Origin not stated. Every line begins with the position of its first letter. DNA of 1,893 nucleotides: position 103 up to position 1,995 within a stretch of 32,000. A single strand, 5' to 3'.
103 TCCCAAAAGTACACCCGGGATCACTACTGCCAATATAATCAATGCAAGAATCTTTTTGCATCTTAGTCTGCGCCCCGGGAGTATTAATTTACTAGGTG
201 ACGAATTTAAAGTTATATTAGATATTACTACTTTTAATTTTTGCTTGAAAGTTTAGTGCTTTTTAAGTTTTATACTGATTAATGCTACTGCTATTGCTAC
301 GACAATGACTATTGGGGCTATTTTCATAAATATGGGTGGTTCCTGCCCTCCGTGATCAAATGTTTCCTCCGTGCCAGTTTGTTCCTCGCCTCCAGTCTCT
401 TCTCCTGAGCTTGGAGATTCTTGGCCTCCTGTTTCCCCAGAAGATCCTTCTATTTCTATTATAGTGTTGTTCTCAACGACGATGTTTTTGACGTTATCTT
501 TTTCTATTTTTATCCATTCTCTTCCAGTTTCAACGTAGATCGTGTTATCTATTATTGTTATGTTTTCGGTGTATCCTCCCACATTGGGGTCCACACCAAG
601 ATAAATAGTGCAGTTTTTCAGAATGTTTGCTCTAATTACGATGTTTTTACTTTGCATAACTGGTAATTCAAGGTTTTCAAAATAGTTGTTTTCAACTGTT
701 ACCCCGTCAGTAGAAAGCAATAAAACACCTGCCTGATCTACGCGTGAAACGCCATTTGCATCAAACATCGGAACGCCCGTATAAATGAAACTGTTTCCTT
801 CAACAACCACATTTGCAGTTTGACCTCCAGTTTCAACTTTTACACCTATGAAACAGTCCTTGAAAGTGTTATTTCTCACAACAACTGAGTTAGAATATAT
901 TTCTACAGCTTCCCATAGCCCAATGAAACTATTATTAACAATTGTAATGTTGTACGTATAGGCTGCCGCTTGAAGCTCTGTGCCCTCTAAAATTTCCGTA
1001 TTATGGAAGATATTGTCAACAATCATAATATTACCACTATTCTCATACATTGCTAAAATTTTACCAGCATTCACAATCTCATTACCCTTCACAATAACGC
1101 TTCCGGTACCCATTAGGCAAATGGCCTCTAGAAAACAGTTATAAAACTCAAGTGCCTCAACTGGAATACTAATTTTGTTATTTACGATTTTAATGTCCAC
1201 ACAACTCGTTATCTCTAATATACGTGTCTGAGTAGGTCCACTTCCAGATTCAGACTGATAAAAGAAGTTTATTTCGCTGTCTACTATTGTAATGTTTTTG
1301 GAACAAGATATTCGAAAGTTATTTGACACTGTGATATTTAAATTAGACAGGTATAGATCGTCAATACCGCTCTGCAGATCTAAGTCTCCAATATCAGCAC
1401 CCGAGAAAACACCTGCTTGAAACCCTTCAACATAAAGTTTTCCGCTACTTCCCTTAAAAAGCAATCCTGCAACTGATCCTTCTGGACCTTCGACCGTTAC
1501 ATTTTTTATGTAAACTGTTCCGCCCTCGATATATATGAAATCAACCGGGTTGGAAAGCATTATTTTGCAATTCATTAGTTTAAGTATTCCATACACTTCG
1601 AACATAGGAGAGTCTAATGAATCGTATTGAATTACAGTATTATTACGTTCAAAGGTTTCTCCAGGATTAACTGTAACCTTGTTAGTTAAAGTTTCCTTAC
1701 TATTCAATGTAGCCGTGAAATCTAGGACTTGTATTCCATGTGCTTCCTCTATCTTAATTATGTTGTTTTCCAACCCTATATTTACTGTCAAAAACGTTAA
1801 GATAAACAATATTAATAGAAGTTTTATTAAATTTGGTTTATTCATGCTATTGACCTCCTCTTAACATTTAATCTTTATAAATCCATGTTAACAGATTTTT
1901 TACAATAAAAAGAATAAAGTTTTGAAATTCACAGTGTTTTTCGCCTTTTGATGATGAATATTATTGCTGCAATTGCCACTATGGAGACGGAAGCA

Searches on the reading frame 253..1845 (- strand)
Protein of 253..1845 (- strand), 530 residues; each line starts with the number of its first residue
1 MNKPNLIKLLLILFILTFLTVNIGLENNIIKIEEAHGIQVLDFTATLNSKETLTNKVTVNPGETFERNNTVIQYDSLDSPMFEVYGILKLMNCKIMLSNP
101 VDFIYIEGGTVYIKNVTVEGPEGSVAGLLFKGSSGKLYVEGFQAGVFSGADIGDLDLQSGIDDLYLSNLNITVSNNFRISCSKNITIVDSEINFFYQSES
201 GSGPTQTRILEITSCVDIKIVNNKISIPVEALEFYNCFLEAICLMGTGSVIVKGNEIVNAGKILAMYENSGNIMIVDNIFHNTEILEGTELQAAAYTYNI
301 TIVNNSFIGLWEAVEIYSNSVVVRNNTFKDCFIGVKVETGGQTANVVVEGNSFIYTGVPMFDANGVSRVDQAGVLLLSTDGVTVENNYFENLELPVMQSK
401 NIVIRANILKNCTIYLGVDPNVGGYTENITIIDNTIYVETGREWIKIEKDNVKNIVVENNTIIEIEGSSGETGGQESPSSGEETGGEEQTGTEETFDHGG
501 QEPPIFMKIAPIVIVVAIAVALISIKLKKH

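Call 8: search_protein_families(library=pfam, proteins=[window:253-1845:-], max_evalue=0.001)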
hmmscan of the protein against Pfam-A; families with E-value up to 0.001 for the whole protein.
window:253-1845:- (530 aa): 1 family
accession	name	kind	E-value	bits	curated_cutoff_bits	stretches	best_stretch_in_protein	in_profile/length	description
PF13229.12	Beta_helix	-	4.1e-14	53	25.9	2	230-353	37-158/158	Right handed beta helix region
